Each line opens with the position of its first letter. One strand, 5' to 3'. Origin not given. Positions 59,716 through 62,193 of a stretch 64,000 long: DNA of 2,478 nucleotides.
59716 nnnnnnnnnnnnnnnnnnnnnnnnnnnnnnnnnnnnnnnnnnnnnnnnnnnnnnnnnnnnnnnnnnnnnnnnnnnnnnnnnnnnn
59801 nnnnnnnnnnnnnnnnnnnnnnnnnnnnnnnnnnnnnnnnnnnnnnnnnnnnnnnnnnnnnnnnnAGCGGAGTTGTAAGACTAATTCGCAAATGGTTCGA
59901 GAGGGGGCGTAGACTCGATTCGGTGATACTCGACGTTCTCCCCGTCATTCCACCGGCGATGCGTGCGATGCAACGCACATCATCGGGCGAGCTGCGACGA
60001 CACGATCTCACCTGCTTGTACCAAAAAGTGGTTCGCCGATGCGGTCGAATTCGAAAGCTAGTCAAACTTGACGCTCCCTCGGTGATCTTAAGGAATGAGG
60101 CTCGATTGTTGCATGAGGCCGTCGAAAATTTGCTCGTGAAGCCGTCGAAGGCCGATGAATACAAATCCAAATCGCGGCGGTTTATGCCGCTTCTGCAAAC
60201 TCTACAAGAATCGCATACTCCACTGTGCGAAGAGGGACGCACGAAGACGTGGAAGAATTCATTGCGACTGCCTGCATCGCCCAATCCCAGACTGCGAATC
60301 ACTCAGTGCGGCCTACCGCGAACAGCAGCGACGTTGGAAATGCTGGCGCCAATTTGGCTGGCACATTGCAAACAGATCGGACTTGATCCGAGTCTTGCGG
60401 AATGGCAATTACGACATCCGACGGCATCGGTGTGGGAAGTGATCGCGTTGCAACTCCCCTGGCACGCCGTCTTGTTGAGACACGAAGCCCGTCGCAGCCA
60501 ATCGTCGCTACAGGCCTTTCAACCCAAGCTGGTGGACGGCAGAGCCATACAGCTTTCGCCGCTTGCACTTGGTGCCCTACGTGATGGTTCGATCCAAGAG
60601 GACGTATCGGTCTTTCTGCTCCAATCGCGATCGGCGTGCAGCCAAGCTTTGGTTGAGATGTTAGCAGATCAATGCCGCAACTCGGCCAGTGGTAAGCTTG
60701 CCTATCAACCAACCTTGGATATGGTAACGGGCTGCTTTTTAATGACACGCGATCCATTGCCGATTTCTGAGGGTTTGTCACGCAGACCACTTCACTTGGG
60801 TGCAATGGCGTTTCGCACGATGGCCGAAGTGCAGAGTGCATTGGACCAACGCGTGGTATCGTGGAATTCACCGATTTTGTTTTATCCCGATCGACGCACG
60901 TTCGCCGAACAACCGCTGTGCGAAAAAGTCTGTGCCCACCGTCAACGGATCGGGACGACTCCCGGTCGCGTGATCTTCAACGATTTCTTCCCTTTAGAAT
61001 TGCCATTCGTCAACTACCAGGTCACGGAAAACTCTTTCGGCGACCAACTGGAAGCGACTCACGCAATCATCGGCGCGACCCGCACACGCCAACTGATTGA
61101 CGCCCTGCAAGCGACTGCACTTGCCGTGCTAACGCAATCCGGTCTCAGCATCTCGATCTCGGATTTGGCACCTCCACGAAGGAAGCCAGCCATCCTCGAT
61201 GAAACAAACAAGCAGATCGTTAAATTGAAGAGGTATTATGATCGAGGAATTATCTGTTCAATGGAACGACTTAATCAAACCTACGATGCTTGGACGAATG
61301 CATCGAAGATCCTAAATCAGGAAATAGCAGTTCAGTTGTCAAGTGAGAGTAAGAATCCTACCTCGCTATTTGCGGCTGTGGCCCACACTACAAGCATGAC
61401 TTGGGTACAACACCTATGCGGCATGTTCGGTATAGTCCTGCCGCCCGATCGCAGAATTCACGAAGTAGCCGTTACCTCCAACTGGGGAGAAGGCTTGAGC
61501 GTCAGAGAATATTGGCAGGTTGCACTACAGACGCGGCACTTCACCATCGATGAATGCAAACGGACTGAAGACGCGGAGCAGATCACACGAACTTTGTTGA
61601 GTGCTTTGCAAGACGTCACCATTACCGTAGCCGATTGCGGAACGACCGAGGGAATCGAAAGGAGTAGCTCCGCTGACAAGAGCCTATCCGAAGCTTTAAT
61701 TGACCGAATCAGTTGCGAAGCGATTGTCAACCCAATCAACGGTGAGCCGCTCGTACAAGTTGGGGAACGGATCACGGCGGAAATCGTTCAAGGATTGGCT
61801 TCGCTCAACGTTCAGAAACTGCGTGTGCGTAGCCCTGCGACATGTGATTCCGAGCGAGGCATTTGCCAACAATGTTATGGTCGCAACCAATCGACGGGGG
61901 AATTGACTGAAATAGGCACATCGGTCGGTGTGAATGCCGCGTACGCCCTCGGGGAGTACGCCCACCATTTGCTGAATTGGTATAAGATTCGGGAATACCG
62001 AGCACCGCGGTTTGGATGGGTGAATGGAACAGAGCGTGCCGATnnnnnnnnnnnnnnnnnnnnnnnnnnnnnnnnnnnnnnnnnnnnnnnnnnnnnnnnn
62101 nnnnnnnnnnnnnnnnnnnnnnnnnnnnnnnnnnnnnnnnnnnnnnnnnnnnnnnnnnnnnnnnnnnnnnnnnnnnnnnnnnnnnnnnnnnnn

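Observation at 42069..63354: Ten co-directional genes link a sigma/kinase pair, HEAT/TPR scaffolds and a MoxR-DUF58-transglutaminase triad to the dead beta-prime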

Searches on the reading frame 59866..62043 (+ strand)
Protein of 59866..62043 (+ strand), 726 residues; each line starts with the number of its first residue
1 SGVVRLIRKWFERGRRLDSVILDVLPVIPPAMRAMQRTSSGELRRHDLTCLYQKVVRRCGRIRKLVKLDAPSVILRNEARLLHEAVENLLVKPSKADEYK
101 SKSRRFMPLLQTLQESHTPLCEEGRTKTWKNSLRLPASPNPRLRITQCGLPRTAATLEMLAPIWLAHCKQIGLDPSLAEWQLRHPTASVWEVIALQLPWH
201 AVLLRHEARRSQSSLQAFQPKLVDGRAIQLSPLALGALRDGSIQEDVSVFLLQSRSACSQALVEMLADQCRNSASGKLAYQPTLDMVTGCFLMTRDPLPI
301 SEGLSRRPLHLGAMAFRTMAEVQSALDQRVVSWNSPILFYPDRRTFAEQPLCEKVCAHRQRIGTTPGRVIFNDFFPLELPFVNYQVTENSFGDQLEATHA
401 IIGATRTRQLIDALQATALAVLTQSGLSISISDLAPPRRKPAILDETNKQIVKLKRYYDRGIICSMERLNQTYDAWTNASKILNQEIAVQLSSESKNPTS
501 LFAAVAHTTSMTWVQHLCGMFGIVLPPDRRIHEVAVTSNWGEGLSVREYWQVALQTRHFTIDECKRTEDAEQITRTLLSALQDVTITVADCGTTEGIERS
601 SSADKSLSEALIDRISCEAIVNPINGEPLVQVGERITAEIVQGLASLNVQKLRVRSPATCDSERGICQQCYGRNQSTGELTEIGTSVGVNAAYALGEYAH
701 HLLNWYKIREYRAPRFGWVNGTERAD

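Call 56: search_protein_representatives(alignment_id=A3)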
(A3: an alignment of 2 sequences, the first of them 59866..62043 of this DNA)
Query: 2 sequences, 737 profile positions. Proteins with E-value up to 0.001 (for the whole library): 8476; up to 1e-10: 4201; up to 1e-30: 1163. The best 150 are listed.
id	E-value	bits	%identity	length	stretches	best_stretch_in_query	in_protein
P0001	0.0e+00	1484.3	-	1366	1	1-735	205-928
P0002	0.0e+00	1463.3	-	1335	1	1-737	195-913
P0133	4.3e-155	534.0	-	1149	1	5-705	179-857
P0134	2.8e-146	504.8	-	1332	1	6-699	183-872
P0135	2.3e-138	478.6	-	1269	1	16-704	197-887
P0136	3.9e-106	372.1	-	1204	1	10-698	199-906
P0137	4.5e-106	371.9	-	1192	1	5-704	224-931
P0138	1.1e-105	370.6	-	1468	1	20-703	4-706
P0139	4.8e-105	368.5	-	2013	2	6-703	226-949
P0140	1.3e-104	367.1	-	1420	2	6-704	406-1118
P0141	1.7e-103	363.3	-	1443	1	14-703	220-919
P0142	5.7e-103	361.6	-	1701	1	5-703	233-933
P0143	1.5e-102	360.2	-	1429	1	5-731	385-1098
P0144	1.7e-100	353.5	-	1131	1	12-701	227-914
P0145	2.5e-100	352.9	-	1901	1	8-703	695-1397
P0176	3.3e-90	319.4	-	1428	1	14-697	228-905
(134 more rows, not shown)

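Call 62: find_encoding_contigs(protein=P0134, flank=10000, max_places=3)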
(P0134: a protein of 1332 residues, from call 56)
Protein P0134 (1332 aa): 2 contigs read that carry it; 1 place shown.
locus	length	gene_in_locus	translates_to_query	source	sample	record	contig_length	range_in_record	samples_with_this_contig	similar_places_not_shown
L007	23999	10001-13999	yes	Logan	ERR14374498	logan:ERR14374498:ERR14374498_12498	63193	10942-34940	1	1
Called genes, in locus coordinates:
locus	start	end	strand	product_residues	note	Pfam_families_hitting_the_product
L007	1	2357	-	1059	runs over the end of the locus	PF24885:TPR_NPHP3, PF13374:TPR_10, PF13424:TPR_12, PF13432:TPR_16, PF24885:TPR_NPHP3, PF13424:TPR_12, PF17874:TPR_MalT, PF13424:TPR_12, +17 more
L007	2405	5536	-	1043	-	PF13424:TPR_12, PF24885:TPR_NPHP3, PF13424:TPR_12, PF24885:TPR_NPHP3, PF13374:TPR_10, PF13424:TPR_12, PF17874:TPR_MalT, PF13374:TPR_10, +19 more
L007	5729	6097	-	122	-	PF18480:DUF5615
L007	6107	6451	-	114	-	PF04255:DUF433 (faint)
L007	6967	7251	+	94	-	-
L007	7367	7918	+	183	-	PF08719:NADAR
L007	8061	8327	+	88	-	-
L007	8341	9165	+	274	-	PF00149:Metallophos, PF12850:Metallophos_2 (weak)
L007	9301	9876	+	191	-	-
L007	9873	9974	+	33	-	-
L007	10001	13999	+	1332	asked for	PF04997:RNA_pol_Rpb1_1, PF04983:RNA_pol_Rpb1_3 (weak), PF04998:RNA_pol_Rpb1_5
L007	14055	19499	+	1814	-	PF04997:RNA_pol_Rpb1_1, PF00623:RNA_pol_Rpb1_2, PF04983:RNA_pol_Rpb1_3, PF04998:RNA_pol_Rpb1_5, PF23952:LRR_EndoS (faint), PF12799:LRR_4 (weak), PF25013:LRR_Zer-1 (faint), PF25019:LRR_R13L1-DRL21 (weak)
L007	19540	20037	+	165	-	-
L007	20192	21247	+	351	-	-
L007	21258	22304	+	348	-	-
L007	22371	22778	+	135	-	PF13646:HEAT_2 (faint)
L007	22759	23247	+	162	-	-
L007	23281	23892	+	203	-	PF02985:HEAT (faint), PF13513:HEAT_EZ (faint), PF03130:HEAT_PBS (faint), PF13646:HEAT_2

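Call 63: find_encoding_contigs(protein=P0133, flank=10000, max_places=3)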
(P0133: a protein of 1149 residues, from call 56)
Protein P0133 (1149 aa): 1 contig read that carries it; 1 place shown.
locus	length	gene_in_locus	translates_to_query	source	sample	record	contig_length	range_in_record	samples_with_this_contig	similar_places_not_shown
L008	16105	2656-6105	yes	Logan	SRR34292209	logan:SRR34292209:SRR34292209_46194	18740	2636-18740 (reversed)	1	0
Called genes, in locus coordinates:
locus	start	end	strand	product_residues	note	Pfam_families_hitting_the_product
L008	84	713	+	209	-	-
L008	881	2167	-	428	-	PF01979:Amidohydro_1, PF07969:Amidohydro_3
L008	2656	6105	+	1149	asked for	PF04997:RNA_pol_Rpb1_1, PF04983:RNA_pol_Rpb1_3, PF04998:RNA_pol_Rpb1_5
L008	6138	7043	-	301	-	-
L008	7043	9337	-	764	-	PF01582:TIR (weak), PF13676:TIR_2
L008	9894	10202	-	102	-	-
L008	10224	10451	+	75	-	-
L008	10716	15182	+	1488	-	PF02985:HEAT (faint), PF13646:HEAT_2 (weak), PF13519:VWA_2 (faint)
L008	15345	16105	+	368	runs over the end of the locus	PF00158:Sigma54_activat (faint), PF00004:AAA, PF07726:AAA_3 (weak), PF07728:AAA_5, PF13401:AAA_22 (weak)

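Call 64: find_encoding_contigs(protein=P0135, flank=10000, max_places=3)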
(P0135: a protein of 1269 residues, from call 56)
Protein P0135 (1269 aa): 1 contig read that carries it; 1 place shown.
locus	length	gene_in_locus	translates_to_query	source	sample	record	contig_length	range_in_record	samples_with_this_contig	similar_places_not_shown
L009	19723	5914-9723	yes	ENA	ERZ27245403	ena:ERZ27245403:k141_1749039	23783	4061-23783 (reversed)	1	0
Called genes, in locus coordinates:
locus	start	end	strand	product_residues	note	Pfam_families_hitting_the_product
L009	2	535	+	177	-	?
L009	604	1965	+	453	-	PF12704:MacB_PCD, PF02687:FtsX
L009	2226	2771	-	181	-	-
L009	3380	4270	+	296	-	-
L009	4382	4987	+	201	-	-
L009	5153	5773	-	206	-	PF07638:Sigma70_ECF, PF08281:Sigma70_r4_2, PF04545:Sigma70_r4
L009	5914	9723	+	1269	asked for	PF04997:RNA_pol_Rpb1_1, PF04983:RNA_pol_Rpb1_3 (weak), PF04998:RNA_pol_Rpb1_5 (weak)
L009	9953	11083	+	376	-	PF01435:Peptidase_M48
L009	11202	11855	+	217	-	PF01987:AIM24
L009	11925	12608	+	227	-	PF01987:AIM24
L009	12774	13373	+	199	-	PF01987:AIM24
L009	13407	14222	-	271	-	PF02548:Pantoate_transf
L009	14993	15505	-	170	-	-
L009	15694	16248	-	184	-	-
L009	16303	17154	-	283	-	PF06283:ThuA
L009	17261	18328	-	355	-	-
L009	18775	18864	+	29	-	-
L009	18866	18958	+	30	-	PF09604:Potass_KdpF (weak)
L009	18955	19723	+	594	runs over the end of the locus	PF03814:KdpA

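Call 73: find_encoding_contigs(protein=P0176, flank=10000, max_places=4)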
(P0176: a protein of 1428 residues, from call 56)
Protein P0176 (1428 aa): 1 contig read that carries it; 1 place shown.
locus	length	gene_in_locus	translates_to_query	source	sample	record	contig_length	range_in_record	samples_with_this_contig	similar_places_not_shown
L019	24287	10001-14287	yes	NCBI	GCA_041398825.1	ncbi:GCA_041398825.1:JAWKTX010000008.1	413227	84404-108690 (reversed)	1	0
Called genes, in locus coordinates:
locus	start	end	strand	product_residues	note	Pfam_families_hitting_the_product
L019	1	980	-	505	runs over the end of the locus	PF01594:AI-2E_transport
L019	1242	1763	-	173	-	-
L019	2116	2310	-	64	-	PF05598:DUF772 (weak)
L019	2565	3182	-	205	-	PF07638:Sigma70_ECF, PF04545:Sigma70_r4 (weak)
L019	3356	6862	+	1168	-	PF00069:Pkinase, PF07714:PK_Tyr_Ser-Thr, PF23381:Beta-prop_IFT122_1st, PF24805:EIF3I, PF24814:WD40_Prp19, PF24817:WD40_WDHD1_1st, PF25168:Beta-prop_WDR36-Utp21_2nd, PF25172:Beta-prop_WDR3_2nd, +15 more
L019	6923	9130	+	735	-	PF02985:HEAT (faint), PF13646:HEAT_2 (weak)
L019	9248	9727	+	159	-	PF14388:DUF4419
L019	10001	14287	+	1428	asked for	PF04997:RNA_pol_Rpb1_1, PF00623:RNA_pol_Rpb1_2, PF04983:RNA_pol_Rpb1_3, PF04998:RNA_pol_Rpb1_5 (faint)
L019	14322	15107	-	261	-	PF13365:Trypsin_2 (weak)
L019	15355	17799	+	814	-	PF13757:VIT_2, PF08487:VIT, PF05762:VWA_CoxE, PF13768:VWA_3, PF00092:VWA, PF13519:VWA_2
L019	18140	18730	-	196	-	PF13521:AAA_28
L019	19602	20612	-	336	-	-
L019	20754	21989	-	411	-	PF00400:WD40 (faint), PF25173:Beta-prop_WDR3_1st (faint), PF25174:Beta-prop_THOC3 (weak), PF25175:Beta-prop_WDR5 (weak), PF23381:Beta-prop_IFT122_1st (weak)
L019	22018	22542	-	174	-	-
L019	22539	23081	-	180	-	-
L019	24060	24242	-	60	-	PF24333:DUF7501 (weak)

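Call 80: search_protein_families(library=pfam, proteins=[L019:1242-1763:-, L019:19602-20612:-, L019:9248-9727:+, L007:9301-9876:+, L007:19540-20037:+, L007:20192-21247:+, L007:21258-22304:+, L008:6138-7043:-], max_evalue=0.01)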
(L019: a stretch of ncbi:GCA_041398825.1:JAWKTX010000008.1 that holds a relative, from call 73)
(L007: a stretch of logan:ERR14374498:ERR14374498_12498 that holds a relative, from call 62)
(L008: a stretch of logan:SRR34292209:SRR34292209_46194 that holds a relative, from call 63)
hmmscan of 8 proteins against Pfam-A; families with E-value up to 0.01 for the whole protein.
L019:1242-1763:- (173 aa): 0 families

L019:19602-20612:- (336 aa): 5 families
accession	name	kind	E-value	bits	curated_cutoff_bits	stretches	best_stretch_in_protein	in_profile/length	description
PF13248.11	Zn_ribbon_3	-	0.0013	18.6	27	1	6-30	3-26/26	zinc-ribbon domain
PF23455.1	DUF7129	-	0.0023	18.1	30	1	8-30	14-37/45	Domain of unknown function (DUF7129)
PF13828.11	DUF4190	-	0.0033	17.6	35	1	139-182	16-58/62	Domain of unknown function (DUF4190)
PF12172.15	zf-ChsH2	-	0.0048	17.1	23.2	1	7-27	13-32/37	ChsH2, rubredoxin-like zinc ribbon domain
PF09297.16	Zn_ribbon_NUD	-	0.0094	16.1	24.8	0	8-29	6-30/32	NADH pyrophosphatase zinc ribbon domain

L019:9248-9727:+ (159 aa): 1 family
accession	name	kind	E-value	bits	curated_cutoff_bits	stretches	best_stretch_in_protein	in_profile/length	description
PF14388.11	DUF4419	-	5.3e-13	49.5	25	1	94-144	3-53/303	Domain of unknown function (DUF4419)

L007:9301-9876:+ (191 aa): 2 families
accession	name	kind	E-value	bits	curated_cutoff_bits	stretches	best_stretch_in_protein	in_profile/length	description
PF13248.11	Zn_ribbon_3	-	0.0001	22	27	1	29-51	3-25/26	zinc-ribbon domain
PF10571.15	UPF0547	-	0.0026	18.3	29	1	30-49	2-21/26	Uncharacterised protein family UPF0547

L007:19540-20037:+ (165 aa): 1 family
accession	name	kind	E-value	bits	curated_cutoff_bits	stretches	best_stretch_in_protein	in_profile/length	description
PF04911.17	ATP-synt_J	-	0.0066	16.4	24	0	115-139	6-30/51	ATP synthase j chain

L007:20192-21247:+ (351 aa): 1 family
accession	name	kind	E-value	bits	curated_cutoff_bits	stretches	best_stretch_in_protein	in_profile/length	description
PF20990.2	DUF2207_C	-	0.004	17.3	33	0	228-305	132-195/247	Predicted membrane protein (DUF2207) C-terminal domain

L007:21258-22304:+ (348 aa): 0 families

L008:6138-7043:- (301 aa): 0 families
